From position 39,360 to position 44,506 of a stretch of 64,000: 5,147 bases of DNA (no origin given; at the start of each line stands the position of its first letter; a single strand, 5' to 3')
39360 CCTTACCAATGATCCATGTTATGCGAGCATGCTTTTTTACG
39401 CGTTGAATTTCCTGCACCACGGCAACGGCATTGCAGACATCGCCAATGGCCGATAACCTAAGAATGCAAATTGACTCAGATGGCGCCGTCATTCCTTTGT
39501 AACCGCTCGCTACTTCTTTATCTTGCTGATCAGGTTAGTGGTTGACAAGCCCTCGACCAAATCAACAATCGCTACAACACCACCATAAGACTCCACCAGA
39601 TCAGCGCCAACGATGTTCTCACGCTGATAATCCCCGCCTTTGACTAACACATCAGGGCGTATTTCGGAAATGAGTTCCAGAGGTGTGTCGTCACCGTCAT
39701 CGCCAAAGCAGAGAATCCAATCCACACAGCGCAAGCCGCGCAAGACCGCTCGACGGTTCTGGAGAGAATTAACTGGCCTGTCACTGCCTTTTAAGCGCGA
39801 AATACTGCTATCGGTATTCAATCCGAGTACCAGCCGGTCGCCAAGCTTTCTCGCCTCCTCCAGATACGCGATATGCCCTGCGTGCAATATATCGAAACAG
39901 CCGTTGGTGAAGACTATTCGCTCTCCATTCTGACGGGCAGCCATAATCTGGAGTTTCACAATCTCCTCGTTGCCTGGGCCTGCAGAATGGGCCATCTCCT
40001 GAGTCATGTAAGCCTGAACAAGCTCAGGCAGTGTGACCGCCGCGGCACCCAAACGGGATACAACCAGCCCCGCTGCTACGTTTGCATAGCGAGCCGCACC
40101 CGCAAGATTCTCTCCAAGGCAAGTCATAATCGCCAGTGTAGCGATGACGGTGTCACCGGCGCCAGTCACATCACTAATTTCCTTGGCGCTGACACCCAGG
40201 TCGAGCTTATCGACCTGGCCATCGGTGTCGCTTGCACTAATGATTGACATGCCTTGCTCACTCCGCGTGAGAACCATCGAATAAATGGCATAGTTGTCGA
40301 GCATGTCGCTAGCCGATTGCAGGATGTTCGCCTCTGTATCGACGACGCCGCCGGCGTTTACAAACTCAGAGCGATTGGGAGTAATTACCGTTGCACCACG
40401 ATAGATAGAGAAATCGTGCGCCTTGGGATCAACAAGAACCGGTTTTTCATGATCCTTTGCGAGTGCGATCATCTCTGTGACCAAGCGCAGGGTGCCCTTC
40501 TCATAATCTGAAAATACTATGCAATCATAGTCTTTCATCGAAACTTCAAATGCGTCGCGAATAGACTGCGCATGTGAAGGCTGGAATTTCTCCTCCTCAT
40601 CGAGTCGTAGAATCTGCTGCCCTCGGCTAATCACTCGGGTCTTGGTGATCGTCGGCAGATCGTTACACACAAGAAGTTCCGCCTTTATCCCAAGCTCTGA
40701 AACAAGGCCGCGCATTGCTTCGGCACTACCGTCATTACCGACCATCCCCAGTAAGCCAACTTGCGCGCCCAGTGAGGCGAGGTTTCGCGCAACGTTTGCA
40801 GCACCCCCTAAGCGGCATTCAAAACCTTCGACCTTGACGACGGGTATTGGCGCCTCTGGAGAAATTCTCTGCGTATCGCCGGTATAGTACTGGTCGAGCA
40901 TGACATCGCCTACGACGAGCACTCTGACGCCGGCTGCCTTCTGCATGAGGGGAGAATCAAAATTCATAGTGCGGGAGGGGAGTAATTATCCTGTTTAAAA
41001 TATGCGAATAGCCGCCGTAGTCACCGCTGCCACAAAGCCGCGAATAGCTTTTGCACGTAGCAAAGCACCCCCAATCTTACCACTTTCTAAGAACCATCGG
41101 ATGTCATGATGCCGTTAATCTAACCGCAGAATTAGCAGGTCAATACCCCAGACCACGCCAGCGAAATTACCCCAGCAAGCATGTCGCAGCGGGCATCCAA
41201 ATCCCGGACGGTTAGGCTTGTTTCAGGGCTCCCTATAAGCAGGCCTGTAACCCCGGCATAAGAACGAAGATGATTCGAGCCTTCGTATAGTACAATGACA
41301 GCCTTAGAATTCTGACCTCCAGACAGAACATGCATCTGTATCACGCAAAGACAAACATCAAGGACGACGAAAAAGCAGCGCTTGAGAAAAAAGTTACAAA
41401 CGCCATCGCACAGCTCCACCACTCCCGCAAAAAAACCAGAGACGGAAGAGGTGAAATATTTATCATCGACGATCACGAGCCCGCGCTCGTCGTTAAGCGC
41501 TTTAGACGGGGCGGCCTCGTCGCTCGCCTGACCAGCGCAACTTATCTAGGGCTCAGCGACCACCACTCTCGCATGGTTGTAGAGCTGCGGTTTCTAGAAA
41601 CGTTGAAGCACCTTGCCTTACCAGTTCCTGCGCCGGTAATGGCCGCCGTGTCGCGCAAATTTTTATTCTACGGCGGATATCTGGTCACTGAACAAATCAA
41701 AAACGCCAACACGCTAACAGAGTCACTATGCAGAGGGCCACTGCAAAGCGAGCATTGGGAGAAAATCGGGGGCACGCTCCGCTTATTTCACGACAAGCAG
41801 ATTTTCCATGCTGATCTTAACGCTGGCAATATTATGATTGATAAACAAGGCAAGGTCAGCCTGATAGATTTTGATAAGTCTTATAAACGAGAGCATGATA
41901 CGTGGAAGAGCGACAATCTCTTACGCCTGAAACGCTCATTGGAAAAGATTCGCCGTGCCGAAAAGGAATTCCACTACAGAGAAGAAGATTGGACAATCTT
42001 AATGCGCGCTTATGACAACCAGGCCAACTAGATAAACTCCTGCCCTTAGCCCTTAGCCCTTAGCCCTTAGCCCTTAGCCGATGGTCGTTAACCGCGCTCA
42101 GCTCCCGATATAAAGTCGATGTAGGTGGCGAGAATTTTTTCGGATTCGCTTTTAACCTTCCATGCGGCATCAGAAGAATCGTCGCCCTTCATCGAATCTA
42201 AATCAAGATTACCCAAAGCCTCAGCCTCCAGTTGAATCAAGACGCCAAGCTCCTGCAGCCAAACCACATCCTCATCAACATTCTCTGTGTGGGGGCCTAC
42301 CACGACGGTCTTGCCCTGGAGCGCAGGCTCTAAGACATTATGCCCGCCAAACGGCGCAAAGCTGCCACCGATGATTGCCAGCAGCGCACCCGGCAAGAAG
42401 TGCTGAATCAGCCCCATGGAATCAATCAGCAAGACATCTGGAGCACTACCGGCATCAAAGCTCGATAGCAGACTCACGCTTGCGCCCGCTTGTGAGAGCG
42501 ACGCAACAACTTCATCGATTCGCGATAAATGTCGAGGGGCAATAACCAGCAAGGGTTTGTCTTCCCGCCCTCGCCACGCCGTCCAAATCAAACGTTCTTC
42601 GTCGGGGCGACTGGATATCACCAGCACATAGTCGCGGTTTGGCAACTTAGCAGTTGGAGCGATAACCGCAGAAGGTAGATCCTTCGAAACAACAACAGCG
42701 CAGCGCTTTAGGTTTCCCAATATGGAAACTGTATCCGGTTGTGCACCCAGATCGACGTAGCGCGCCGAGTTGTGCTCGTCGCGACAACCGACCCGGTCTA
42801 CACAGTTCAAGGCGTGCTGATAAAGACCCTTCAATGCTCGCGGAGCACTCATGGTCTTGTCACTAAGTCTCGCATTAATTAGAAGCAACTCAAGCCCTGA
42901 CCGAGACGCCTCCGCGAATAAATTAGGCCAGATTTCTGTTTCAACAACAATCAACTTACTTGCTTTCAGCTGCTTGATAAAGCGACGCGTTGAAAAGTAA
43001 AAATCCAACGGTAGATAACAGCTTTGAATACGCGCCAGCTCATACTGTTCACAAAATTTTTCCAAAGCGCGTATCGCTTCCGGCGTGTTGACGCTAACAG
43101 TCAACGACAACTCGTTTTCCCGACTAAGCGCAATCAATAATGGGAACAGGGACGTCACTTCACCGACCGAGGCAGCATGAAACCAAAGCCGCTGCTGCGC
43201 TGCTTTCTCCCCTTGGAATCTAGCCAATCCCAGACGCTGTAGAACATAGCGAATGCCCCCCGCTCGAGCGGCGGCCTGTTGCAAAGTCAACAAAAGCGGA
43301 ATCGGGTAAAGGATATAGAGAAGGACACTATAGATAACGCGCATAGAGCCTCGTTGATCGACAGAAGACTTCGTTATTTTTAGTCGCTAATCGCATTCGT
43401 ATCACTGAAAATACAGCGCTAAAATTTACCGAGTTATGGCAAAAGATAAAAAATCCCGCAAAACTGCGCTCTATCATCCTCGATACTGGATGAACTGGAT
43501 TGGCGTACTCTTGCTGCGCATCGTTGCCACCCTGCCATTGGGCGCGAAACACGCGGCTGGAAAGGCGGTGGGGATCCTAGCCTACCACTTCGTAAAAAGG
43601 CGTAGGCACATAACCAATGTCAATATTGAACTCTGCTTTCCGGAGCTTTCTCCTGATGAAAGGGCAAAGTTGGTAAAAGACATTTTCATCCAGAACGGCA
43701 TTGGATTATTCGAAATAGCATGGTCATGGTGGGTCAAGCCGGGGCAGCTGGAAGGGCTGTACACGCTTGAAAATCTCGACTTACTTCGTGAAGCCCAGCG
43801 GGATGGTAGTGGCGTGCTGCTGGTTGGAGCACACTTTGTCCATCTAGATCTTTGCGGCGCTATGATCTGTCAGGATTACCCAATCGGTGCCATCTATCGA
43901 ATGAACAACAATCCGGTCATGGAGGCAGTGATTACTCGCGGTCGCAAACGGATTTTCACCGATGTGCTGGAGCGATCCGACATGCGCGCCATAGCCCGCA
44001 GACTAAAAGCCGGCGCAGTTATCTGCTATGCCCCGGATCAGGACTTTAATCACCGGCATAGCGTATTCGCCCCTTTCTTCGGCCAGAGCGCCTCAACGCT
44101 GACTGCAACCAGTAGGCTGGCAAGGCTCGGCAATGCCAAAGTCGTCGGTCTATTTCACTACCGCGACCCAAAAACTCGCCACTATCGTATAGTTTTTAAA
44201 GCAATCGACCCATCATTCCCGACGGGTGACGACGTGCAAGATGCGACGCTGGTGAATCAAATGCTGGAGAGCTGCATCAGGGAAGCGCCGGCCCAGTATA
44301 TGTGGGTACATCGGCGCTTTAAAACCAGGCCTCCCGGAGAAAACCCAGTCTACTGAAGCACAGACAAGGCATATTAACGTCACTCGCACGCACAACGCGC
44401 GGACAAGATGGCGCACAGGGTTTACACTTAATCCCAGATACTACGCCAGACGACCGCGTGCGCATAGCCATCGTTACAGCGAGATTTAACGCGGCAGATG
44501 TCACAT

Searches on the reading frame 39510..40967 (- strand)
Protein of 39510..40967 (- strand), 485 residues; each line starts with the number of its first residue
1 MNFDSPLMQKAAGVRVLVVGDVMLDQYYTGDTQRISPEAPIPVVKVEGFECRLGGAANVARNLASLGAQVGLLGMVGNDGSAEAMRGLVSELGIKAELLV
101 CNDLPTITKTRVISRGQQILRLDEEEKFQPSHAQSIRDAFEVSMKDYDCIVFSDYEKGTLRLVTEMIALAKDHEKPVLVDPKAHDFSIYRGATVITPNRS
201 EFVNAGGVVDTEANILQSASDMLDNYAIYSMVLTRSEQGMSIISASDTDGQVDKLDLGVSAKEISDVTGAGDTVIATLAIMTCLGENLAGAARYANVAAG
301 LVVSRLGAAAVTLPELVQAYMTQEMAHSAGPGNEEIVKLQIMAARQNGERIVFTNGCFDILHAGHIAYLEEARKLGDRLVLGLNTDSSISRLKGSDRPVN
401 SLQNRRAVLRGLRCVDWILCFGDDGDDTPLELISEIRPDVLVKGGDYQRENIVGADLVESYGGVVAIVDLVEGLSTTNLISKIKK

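Call 5: search_protein_families(library=pfam, proteins=[window:39510-40967:-])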
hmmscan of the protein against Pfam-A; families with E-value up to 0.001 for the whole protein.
window:39510-40967:- (485 aa): 2 families
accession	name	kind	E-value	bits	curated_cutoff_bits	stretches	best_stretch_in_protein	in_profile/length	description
PF00294.29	PfkB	-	2.1e-33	116.4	25.8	1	16-310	4-297/302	pfkB family carbohydrate kinase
PF01467.32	CTP_transf_like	-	3.1e-17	63.4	21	1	353-464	1-105/133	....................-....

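Call 6: search_protein_families(library=ncbifam, proteins=[window:39510-40967:-])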
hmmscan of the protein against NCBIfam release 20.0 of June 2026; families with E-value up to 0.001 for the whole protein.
window:39510-40967:- (485 aa): 20 families
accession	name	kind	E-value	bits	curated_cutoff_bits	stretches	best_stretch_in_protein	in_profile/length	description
NF008454.0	PRK11316.1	equivalog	2.4e-177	590.3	521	1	12-485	9-473/475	bifunctional D-glycero-beta-D-manno-heptose-7-phosphate kinase/D-glycero-beta-D-manno-heptose 1-phosphate adenylyltransferase HldE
TIGR02198.1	rfaE_dom_I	equivalog_domain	4.8e-108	361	345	1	8-319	2-313/315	D-glycero-beta-D-manno-heptose-7-phosphate kinase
TIGR02199.1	rfaE_dom_II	equivalog_domain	5e-60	201.5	181.5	1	343-485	5-144/144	D-glycero-beta-D-manno-heptose 1-phosphate adenylyltransferase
TIGR02152.1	D_ribokin_bact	equivalog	1.8e-18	66.9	299.65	1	16-310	1-288/298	ribokinase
TIGR00125.1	cyt_tran_rel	domain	1.4e-16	60.4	27.7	1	351-417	1-64/65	adenylyltransferase/cytidyltransferase family protein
TIGR04382.1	myo_inos_iolC_N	equivalog_domain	2.2e-12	46.9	300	2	190-310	187-297/309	5-dehydro-2-deoxygluconokinase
TIGR03168.1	1-PFK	subfamily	5.5e-12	45.2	216.4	1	55-314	37-293/305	hexose kinase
TIGR01518.1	g3p_cytidyltrns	equivalog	6.4e-12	45.7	165.4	1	352-449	1-94/125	glycerol-3-phosphate cytidylyltransferase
NF008353.0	PRK11142.1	equivalog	1.3e-11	44.6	341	1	49-320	34-302/307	ribokinase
TIGR03828.1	pfkB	equivalog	9.8e-11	41.2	292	1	57-313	39-292/305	1-phosphofructokinase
NF047869.1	myo_kin_aldol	exception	2.7e-09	35.9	600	1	198-339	212-349/586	bifunctional 5-dehydro-2-deoxygluconokinase/5-dehydro-2-deoxyphosphogluconate aldolase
NF001985.0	PRK00777.1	subfamily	2e-08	34.4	104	1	353-410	8-63/157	pantetheine-phosphate adenylyltransferase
NF053626.1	RibKinHalex1628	equivalog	1.6e-07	31.2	330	1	54-322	39-292/293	ATP-dependent ribose-1-phosphate kinase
NF041134.1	R1P_kin_Thcocales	equivalog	6.3e-06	25.8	500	1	53-314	36-274/291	ADP-dependent ribose-1-phosphate kinase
NF006957.1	PRK09434.1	equivalog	1.7e-05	24.5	450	0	49-102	23-76/302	fructokinase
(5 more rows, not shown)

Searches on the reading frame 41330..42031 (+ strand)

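Call 8: search_protein_families(library=pfam, proteins=[window:41330-42031:+])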
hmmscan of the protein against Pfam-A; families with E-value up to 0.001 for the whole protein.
window:41330-42031:+ (233 aa): 6 families
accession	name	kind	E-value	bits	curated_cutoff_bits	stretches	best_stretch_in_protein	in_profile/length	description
PF06293.20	Kdo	-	4.9e-30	105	21.3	1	44-228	21-207/207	Lipopolysaccharide kinase (Kdo/WaaP) family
PF01163.29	RIO1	-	2.9e-08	34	22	1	85-193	58-160/187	RIO domain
PF00069.31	Pkinase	-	1.8e-07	31.3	31.7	1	138-188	99-149/263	Protein kinase domain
PF01636.29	APH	-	5.9e-06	26.7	23.2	1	150-183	162-196/239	Phosphotransferase enzyme family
PF03109.22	ABC1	-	4.7e-05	23.1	22.9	1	151-182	181-212/244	ABC1 atypical kinase-like domain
PF19974.5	TCAD9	-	4.8e-05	23.1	40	1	158-188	299-328/429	Ternary complex associated domain 9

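Call 75: search_protein_families(library=ncbifam, proteins=[window:41330-42031:+], max_evalue=1e-10)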
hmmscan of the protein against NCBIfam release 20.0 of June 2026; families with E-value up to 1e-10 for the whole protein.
window:41330-42031:+ (233 aa): 2 families
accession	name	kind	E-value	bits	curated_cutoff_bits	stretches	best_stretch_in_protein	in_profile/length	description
NF002475.0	PRK01723.1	equivalog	3e-59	200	142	1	36-231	42-238/241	3-deoxy-D-manno-octulosonic acid kinase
TIGR03724.2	arch_bud32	equivalog_domain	3.9e-13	49.3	125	1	79-214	37-161/193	KEOPS complex kinase/ATPase Bud32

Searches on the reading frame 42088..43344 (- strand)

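Call 8: search_protein_families(library=pfam, proteins=[window:42088-43344:-])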
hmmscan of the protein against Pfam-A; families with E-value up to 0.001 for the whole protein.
window:42088-43344:- (418 aa): 1 family
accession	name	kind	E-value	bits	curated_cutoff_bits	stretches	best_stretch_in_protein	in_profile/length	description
PF04413.22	Glycos_transf_N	-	1.5e-45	155.4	23.9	1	36-213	5-176/179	3-Deoxy-D-manno-octulosonic-acid transferase (kdotransferase)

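Call 75: search_protein_families(library=ncbifam, proteins=[window:42088-43344:-], max_evalue=1e-10)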
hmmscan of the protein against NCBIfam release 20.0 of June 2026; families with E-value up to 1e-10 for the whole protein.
window:42088-43344:- (418 aa): 5 families
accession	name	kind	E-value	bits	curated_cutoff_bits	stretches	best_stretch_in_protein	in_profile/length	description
NF004388.0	PRK05749.1-4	equivalog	1.3e-65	221.6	438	1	1-375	3-375/425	lipid IV(A) 3-deoxy-D-manno-octulosonic acid transferase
NF004389.0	PRK05749.1-5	equivalog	6.3e-63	213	363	1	1-358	1-351/402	lipid IV(A) 3-deoxy-D-manno-octulosonic acid transferase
NF004386.0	PRK05749.1-2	equivalog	2.1e-59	201.4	524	1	1-357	2-363/433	lipid IV(A) 3-deoxy-D-manno-octulosonic acid transferase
NF004385.0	PRK05749.1-1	equivalog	7.8e-44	150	590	1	2-373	3-372/425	lipid IV(A) 3-deoxy-D-manno-octulosonic acid transferase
NF004387.0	PRK05749.1-3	equivalog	2.6e-40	138.5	617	1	35-359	43-361/440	lipid IV(A) 3-deoxy-D-manno-octulosonic acid transferase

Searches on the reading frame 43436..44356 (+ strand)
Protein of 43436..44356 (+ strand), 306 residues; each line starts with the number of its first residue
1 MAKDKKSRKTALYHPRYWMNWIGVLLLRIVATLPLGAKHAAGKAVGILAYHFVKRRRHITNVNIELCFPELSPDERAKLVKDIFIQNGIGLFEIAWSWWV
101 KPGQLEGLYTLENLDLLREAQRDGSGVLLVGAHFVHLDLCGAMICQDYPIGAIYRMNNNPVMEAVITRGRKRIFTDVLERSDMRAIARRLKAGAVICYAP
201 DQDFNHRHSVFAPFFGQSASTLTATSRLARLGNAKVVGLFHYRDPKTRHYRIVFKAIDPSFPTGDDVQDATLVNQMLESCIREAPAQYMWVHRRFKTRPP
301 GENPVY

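Call 8: search_protein_families(library=pfam, proteins=[window:43436-44356:+])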
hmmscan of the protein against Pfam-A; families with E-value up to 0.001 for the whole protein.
window:43436-44356:+ (306 aa): 1 family
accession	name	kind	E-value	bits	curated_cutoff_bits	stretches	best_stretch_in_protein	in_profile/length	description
PF03279.18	Lip_A_acyltrans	-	1.2e-72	245.1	22.3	1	7-297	3-295/295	Bacterial lipid A biosynthesis acyltransferase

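Call 75: search_protein_families(library=ncbifam, proteins=[window:43436-44356:+], max_evalue=1e-10)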
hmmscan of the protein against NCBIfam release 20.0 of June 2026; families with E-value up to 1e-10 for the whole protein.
window:43436-44356:+ (306 aa): 16 families
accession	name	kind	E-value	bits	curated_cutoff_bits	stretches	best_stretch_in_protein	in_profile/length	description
TIGR02207.1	lipid_A_htrB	subfamily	2.8e-95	319.2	297.8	1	9-306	4-303/303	LpxL/LpxP family Kdo(2)-lipid IV(A) lauroyl/palmitoleoyl acyltransferase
NF004191.0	PRK05646.1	equivalog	7e-88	294.7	491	1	8-306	6-306/310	lipid A biosynthesis lauroyl acyltransferase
NF006437.0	PRK08733.1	equivalog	2e-80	270.2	540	1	8-306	9-305/306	LpxL/LpxP family Kdo(2)-lipid IV(A) lauroyl/palmitoleoyl acyltransferase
NF005340.0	PRK06860.1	subfamily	6.3e-79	265.3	398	1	9-306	10-308/309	lipid A biosynthesis lauroyl acyltransferase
NF005952.0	PRK08025.1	equivalog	2.3e-75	253.6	517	1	7-306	6-305/306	kdo(2)-lipid IV(A) palmitoleoyltransferase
NF005399.0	PRK06946.1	subfamily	5.3e-62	209.7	343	1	20-306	7-294/294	lipid A biosynthesis lauroyl acyltransferase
NF006432.0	PRK08706.1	equivalog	6.6e-59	199.5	384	1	24-306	5-289/289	lipid A biosynthesis lauroyl acyltransferase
NF006507.0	PRK08943.1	subfamily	2e-58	198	337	1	9-306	16-315/322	lipid A biosynthesis (KDO)2-(lauroyl)-lipid IVA acyltransferase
TIGR02208.1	lipid_A_msbB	equivalog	2.1e-54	184.9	336.05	1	9-306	6-305/305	lauroyl-Kdo(2)-lipid IV(A) myristoyltransferase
NF006487.0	PRK08905.1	equivalog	2.5e-44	151.5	281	1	25-298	5-276/290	lysophospholipid acyltransferase family protein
NF006438.0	PRK08734.1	equivalog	1.5e-32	112.9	363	1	47-302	34-292/305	lauroyl acyltransferase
NF004190.0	PRK05645.1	equivalog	5e-32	111.2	377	1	24-305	10-294/295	lysophospholipid acyltransferase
NF006270.0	PRK08419.1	equivalog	2.2e-31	109.2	248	1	24-297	11-290/298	lipid A biosynthesis lauroyl acyltransferase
NF005120.0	PRK06553.1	equivalog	1.9e-18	66.9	273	1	25-296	29-307/308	lipid A biosynthesis lauroyl acyltransferase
NF004569.0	PRK05906.1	equivalog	1.4e-15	57.1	439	0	119-297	134-314/454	lipid A biosynthesis lauroyl acyltransferase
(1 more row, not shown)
